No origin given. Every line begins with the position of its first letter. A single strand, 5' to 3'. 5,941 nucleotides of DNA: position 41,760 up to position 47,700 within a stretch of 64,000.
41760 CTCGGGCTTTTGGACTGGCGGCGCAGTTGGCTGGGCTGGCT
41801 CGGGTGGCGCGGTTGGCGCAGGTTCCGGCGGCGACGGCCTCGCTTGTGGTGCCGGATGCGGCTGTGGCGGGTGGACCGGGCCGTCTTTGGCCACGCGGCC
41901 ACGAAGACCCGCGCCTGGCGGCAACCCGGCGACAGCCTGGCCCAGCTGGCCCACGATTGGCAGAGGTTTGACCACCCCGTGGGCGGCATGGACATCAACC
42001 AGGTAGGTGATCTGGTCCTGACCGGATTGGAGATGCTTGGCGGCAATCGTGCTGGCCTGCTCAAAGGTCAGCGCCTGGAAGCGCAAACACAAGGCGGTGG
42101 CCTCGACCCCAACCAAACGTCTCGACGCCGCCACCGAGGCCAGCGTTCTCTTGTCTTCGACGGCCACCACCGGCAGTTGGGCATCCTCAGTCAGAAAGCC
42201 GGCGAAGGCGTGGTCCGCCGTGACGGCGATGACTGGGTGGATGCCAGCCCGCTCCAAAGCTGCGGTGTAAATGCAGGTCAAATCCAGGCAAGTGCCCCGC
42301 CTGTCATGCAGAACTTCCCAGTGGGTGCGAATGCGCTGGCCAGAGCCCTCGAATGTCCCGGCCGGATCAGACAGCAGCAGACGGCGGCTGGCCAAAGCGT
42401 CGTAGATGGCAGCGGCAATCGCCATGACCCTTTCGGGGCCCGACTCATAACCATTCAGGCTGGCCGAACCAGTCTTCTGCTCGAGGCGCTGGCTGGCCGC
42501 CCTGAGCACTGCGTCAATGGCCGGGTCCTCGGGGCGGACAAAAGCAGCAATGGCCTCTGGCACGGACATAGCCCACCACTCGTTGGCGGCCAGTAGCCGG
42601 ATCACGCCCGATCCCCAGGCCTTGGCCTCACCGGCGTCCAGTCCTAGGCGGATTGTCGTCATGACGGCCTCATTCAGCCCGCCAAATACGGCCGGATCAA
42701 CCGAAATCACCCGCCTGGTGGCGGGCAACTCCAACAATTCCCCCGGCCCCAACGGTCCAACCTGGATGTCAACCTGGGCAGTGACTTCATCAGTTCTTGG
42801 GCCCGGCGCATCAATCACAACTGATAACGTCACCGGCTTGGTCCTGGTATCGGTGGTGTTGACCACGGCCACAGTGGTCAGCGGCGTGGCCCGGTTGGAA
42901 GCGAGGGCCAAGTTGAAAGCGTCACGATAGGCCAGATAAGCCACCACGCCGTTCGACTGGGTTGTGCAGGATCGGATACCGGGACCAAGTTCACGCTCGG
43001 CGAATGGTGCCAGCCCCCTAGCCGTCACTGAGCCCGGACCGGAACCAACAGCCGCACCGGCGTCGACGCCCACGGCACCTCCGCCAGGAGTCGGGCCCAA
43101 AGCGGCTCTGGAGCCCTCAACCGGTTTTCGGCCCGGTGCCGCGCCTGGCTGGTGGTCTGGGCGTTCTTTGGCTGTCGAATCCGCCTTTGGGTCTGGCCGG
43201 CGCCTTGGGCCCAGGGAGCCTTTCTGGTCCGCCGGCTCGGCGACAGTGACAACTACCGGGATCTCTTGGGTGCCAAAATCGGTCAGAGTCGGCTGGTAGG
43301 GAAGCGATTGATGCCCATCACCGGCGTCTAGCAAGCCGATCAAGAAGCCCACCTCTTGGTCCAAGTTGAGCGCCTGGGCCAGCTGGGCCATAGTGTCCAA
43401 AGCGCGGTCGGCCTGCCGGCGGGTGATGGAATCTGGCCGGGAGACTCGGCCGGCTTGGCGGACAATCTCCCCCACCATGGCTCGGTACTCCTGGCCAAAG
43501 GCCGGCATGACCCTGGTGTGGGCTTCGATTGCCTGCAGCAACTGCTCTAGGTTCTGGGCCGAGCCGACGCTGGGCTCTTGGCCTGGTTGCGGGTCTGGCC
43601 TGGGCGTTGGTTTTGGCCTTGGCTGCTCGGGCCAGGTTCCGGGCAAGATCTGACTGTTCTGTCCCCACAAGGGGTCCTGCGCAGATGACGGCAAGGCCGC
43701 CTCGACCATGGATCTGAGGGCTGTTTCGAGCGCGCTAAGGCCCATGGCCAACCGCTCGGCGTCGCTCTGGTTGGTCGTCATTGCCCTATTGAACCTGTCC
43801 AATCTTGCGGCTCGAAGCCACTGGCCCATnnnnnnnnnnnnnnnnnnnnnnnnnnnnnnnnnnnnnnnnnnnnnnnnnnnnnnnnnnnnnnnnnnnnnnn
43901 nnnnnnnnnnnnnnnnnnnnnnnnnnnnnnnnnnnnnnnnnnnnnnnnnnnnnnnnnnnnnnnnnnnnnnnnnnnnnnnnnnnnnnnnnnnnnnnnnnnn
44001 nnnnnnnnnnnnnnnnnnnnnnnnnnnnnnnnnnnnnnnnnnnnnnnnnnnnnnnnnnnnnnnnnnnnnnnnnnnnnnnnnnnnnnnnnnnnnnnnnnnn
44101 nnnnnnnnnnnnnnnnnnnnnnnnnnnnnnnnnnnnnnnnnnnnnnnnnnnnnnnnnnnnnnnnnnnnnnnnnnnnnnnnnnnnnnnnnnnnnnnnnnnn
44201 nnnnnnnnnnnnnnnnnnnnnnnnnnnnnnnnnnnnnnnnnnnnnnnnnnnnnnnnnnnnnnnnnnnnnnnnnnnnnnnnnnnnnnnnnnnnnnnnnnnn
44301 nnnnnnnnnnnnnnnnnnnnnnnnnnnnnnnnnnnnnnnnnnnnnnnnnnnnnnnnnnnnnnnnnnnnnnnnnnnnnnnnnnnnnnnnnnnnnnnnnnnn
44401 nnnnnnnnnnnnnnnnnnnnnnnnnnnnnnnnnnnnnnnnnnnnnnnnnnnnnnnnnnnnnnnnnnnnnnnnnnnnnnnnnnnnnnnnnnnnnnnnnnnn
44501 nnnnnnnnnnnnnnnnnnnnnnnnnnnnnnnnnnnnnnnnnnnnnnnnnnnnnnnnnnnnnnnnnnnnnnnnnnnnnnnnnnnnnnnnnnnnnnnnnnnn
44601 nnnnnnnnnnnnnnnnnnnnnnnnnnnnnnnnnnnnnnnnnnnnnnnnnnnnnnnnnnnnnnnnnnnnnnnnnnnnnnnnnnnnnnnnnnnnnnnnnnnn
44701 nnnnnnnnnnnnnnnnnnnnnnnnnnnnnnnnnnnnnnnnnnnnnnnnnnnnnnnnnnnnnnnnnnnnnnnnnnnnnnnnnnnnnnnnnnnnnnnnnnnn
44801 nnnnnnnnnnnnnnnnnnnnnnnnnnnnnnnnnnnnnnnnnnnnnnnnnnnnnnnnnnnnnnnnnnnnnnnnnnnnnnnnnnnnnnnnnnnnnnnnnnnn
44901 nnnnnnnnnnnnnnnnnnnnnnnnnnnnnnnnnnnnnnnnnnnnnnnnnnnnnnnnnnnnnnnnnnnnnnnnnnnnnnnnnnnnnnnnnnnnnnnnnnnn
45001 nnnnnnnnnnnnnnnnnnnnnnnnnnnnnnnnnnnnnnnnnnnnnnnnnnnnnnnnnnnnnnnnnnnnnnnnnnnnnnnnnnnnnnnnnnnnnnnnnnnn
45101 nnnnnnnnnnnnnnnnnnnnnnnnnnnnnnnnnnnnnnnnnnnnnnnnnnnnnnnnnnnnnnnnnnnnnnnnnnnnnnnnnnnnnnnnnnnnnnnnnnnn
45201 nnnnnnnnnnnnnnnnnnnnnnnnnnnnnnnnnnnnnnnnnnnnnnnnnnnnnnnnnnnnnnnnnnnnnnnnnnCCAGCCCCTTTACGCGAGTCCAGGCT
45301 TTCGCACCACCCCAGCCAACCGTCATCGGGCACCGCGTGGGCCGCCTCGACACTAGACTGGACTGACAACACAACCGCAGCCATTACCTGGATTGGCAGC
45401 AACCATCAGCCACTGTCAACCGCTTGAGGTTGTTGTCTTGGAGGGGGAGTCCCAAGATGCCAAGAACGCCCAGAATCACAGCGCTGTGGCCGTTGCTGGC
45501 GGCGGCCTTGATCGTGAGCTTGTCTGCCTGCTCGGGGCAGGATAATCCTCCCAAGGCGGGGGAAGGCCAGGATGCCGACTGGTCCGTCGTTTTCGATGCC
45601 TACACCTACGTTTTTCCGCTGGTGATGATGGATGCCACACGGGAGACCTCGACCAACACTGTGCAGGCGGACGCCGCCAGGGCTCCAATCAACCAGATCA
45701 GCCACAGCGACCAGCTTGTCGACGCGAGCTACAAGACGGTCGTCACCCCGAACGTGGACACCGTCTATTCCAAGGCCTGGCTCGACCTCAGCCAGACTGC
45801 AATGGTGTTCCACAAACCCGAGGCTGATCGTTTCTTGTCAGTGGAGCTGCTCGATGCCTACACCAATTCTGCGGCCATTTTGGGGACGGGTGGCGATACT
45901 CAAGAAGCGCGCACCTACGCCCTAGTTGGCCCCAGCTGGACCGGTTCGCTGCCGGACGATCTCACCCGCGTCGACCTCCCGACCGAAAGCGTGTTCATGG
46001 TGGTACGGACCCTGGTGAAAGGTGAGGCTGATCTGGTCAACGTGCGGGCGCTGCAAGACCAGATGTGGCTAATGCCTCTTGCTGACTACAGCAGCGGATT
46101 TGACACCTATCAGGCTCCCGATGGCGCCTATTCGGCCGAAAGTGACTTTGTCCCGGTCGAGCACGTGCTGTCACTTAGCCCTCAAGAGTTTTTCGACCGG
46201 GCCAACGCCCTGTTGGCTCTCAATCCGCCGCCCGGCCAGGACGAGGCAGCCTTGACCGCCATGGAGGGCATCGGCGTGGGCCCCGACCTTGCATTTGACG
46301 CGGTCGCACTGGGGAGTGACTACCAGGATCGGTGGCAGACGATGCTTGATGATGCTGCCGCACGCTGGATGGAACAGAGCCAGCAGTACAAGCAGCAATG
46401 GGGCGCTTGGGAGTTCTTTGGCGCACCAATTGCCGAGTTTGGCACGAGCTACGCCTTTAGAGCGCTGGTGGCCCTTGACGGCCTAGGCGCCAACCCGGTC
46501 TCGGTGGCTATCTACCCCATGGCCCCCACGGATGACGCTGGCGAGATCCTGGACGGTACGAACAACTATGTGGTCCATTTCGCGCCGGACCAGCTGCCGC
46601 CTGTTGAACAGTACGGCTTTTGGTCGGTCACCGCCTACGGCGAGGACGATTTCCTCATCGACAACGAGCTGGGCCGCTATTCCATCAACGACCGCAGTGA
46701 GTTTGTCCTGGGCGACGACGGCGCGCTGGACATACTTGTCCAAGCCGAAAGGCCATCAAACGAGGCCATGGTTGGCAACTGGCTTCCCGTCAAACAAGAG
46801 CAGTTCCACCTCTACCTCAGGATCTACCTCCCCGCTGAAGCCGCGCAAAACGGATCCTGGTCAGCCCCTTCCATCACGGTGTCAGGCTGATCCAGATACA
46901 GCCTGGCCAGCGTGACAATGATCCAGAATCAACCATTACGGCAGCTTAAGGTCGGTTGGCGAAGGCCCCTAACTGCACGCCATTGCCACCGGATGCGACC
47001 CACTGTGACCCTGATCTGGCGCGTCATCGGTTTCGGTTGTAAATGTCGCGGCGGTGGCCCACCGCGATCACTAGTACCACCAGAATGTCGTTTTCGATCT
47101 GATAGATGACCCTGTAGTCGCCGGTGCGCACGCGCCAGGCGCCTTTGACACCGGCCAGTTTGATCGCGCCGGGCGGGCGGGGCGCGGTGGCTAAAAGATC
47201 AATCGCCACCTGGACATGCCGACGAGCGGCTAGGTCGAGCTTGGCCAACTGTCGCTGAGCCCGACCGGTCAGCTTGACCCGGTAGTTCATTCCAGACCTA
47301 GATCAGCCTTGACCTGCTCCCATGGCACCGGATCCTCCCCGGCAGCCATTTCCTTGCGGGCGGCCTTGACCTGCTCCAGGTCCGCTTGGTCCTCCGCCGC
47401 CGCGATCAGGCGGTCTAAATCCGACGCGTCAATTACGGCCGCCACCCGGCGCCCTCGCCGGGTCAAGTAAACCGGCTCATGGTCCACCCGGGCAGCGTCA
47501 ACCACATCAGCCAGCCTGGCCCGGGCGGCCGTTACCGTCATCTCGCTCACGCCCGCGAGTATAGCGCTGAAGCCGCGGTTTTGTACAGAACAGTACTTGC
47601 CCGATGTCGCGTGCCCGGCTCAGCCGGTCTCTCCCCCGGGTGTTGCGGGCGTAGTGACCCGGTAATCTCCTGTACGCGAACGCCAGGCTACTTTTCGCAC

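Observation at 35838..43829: Giant 2,663-aa helicase-nuclease ORF: an expanded Hhe-like (DUF4011 / Upf1-like SF1 helicase / Vsr-DUF559 fold / DUF3320) candidate defence protein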

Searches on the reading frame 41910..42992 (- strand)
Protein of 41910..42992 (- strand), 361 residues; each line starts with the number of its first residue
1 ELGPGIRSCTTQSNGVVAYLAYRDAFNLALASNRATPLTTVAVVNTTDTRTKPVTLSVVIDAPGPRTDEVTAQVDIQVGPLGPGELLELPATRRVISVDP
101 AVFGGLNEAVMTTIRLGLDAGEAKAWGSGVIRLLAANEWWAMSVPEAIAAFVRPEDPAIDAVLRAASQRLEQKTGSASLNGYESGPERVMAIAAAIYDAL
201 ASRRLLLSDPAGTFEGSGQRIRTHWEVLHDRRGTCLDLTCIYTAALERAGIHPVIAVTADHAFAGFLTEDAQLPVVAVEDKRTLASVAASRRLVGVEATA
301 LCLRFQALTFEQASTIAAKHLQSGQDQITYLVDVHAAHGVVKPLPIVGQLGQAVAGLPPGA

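Call 20: search_protein_families(library=pfam, proteins=[window:41910-42992:-], max_evalue=5)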
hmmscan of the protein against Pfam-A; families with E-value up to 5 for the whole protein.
window:41910-42992:- (361 aa): 3 families
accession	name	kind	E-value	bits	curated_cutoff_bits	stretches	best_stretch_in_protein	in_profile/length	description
PF19344.4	TetR_C_32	-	0.056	14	27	1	106-153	68-117/139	Tetracyclin repressor-like, C-terminal domain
PF04473.18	DUF553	-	0.066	13.1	20.5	1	218-258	47-87/140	Transglutaminase-like domain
PF01841.26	Transglut_core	-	0.069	13.9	23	1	217-252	36-71/108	Transglutaminase-like superfamily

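Call 82: predict_structure(alignment_id=A4)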
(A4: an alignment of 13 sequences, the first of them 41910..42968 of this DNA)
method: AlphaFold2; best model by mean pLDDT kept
length: 353 residues; sequences in the alignment: 13
mean_pLDDT: 86.9   pTM: 0.85
mean pLDDT of the five models: 86.9, 86.1, 85.9, 85.8, 85.5
residues with pLDDT >= 90: 213; 70-90: 106; 50-70: 22; < 50: 12
segments of 3 or more residues with pLDDT < 50: 343-353
pLDDT, mean of each block of 10 residues (from residue 1): 94 92 89 96 95 76 90 97 87 84 93 88 90 82 94 97 95 91 97 92 58 90 92 97 93 89 89 80 87 83 93 71 92 81 41 34
secondary structure, 60 per line:
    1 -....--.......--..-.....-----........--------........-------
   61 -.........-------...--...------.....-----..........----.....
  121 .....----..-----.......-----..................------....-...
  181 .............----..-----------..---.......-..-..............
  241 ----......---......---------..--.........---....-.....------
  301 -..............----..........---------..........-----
elements in order: E2-5 E8-14 H20-24 E30-37 E46-53 E62-70 E78-80 H92-96 E102-111 E116-125 H137-143 H149-166 H173-176 H178-193 H216-222 H227-240 E245-250 E254-259 H273-281 E285-288 H290-294 H302-315 E320-325 H326-329 H339-348

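Call 86: fold_search(model_id=the predicted structure, library=pdb)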
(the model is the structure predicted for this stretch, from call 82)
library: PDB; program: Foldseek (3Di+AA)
matches with E <= 10: 1395; with E <= 0.001: 0
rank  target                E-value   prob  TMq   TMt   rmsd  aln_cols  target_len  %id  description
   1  6u4z                  1.1e-03  0.47  0.17  0.14  20.8       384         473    9  Crystal Structure of a family 76 glycoside hydrolase from a bovine Bacteroides thetaiotaomicron strain (released 2020-04-29)
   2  9c6e                  1.7e-03  0.96  0.17  0.17   9.6       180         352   13  High-resolution structure of bovine (3-367)Arrestin-1 in a pre-activated conformation (released 2024-11-06)
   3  4zwj_B                2.3e-03  0.99  0.18  0.11  11.5       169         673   11  Crystal structure of rhodopsin bound to arrestin by femtosecond X-ray laser (released 2015-07-29)
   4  3ugx_D                2.8e-03  0.98  0.19  0.20   8.6       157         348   15  Crystal Structure of Visual Arrestin (released 2012-02-08)
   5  6quc_A                2.9e-03  1.00  0.24  0.11   5.2       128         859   16  Truncated beta-galactosidase III from Bifidobacterium bifidum (released 2020-03-18)
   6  7vc6                  3.3e-03  0.99  0.22  0.12   5.6       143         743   17  The structure of beta-xylosidase from Phanerochaete chrysosporium(PcBxl3) (released 2022-02-09)
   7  5xxz_B                3.3e-03  0.99  0.21  0.07   6.9       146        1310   10  Crystal structure of a serine protease from Streptococcus species (released 2018-08-08)
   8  3frp_G                3.4e-03  1.00  0.20  0.30   5.2       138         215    8  Crystal Structure of Cobra Venom Factor, a Co-factor for C3- and C5 convertase CVFBb (released 2009-04-28)
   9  6qub_A                3.6e-03  1.00  0.24  0.11   5.7       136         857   16  Truncated beta-galactosidase III from Bifidobacterium bifidum in complex with galactose (released 2020-03-18)
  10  9u62_D                3.6e-03  0.63  0.19  0.08  19.3       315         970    8  AP pathways C3 convertase C3bBbP and C3 complex (released 2026-01-14)
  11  3kd4_A                3.9e-03  0.66  0.23  0.18  17.4       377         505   10  CRYSTAL STRUCTURE OF A PUTATIVE PROTEASE (BDI_1141) FROM PARABACTEROIDES DISTASONIS ATCC 8503 AT 2.00 A RESOLUTION (released 2009-11-24)
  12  5fce_B                4.1e-03  0.99  0.18  0.39   6.8       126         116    7  The crystal structure of the ligand binding region of Serine-glutamate repeat protein A (SgrA) of Enterococcus faecium (released 2016-07-06)
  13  5fo9_B                4.3e-03  0.66  0.20  0.09  31.9       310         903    9  Crystal Structure of Human Complement C3b in Complex with CR1 (CCP15- 17) (released 2016-04-06)
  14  6qud                  4.5e-03  1.00  0.24  0.11   5.7       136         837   16  2-deoxy-galactose reaction intermediate of a Truncated beta-galactosidase III from Bifidobacterium bifidum (released 2020-03-18)
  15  5dmy_A                4.8e-03  1.00  0.23  0.10   5.2       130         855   17  Beta-galactosidase - construct 33-930 (released 2016-10-05)
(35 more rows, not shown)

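Call 93: search_solved_structures(query=A4, max_evalue=10)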
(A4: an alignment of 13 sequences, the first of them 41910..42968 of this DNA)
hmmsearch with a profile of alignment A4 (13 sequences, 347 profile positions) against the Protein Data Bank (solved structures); distinct sequences matched with E-value up to 10: 0.

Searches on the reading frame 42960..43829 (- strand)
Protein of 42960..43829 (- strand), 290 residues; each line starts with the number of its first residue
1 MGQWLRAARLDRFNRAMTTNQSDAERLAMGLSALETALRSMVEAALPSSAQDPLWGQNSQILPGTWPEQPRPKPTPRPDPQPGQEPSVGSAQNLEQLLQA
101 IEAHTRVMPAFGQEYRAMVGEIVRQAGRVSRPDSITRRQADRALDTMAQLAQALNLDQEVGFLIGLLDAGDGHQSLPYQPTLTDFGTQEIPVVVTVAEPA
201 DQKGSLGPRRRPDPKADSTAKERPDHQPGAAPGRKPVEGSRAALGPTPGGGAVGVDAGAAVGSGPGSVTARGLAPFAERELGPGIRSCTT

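Call 20: search_protein_families(library=pfam, proteins=[window:42960-43829:-], max_evalue=5)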
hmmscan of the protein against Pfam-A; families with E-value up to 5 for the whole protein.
window:42960-43829:- (290 aa): 2 families
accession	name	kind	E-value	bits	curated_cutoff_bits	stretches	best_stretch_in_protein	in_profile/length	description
PF18731.6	HEPN_Swt1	-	0.0018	19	27.5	1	31-154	3-114/115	Swt1-like HEPN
PF05887.16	Trypan_PARP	-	0.46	10.9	100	1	69-91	92-114/134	Procyclic acidic repetitive protein (PARP)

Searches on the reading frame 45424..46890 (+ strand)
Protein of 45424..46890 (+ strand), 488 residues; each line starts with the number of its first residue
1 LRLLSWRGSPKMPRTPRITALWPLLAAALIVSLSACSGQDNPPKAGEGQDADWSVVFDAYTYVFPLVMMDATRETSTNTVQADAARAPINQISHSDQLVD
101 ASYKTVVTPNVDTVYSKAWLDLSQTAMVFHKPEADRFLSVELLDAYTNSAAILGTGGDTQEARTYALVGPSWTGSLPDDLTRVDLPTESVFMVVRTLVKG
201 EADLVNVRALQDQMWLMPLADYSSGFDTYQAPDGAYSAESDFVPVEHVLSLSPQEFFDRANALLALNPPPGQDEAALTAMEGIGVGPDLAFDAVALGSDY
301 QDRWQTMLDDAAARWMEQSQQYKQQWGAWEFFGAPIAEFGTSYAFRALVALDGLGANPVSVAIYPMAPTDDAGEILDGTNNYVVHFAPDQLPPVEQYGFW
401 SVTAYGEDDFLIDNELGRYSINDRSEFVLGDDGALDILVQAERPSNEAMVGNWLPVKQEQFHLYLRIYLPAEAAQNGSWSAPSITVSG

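Call 11: search_protein_families(library=pfam, proteins=[window:45424-46890:+], max_evalue=0.05)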
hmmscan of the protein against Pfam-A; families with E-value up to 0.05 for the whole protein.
window:45424-46890:+ (488 aa): 2 families
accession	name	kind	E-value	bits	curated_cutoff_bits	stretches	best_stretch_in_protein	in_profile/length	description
PF06863.17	DUF1254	-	1.3e-38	132.6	22.2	1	89-218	1-133/133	Protein of unknown function (DUF1254)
PF06742.16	DUF1214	-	8.6e-31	107.2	25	1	362-471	2-111/112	Protein of unknown function (DUF1214)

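Call 12: search_protein_families(library=ncbifam, proteins=[window:45424-46890:+], max_evalue=0.05)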
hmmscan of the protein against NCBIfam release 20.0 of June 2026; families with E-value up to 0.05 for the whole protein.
window:45424-46890:+ (488 aa): 0 families

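Call 78: search_protein_families(library=padloc, proteins=[window:45424-46890:+], max_evalue=0.001)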
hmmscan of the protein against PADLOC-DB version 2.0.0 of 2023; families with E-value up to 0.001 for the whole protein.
window:45424-46890:+ (488 aa): 0 families

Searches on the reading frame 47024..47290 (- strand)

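Call 11: search_protein_families(library=pfam, proteins=[window:47024-47290:-], max_evalue=0.05)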
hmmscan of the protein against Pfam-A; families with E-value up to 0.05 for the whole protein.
window:47024-47290:- (88 aa): 2 families
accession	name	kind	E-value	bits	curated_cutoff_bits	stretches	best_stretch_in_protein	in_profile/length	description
PF05016.21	ParE_toxin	-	2.8e-13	50.7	23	1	5-84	1-89/89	ParE toxin of type II toxin-antitoxin system, parDE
PF15781.12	ParE-like_toxin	-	0.018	15.5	28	1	8-85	4-84/87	ParE-like toxin of type II bacterial toxin-antitoxin system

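Call 78: search_protein_families(library=padloc, proteins=[window:47024-47290:-], max_evalue=0.001)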
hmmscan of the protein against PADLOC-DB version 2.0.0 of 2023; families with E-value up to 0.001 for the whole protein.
window:47024-47290:- (88 aa): 0 families

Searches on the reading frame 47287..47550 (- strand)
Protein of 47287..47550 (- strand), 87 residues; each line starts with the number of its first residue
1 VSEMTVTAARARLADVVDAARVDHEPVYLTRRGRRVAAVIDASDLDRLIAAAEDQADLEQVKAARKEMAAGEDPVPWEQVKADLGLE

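Call 11: search_protein_families(library=pfam, proteins=[window:47287-47550:-], max_evalue=0.05)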
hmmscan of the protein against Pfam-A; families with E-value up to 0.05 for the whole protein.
window:47287-47550:- (87 aa): 1 family
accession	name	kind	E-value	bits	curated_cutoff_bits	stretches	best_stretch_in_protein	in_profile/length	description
PF02604.26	PhdYeFM_antitox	-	1.9e-14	53.6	29.8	1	1-67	1-66/74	Antitoxin Phd_YefM, type II toxin-antitoxin system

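Call 78: search_protein_families(library=padloc, proteins=[window:47287-47550:-], max_evalue=0.001)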
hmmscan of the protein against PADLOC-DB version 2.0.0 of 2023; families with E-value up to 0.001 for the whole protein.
window:47287-47550:- (87 aa): 0 families
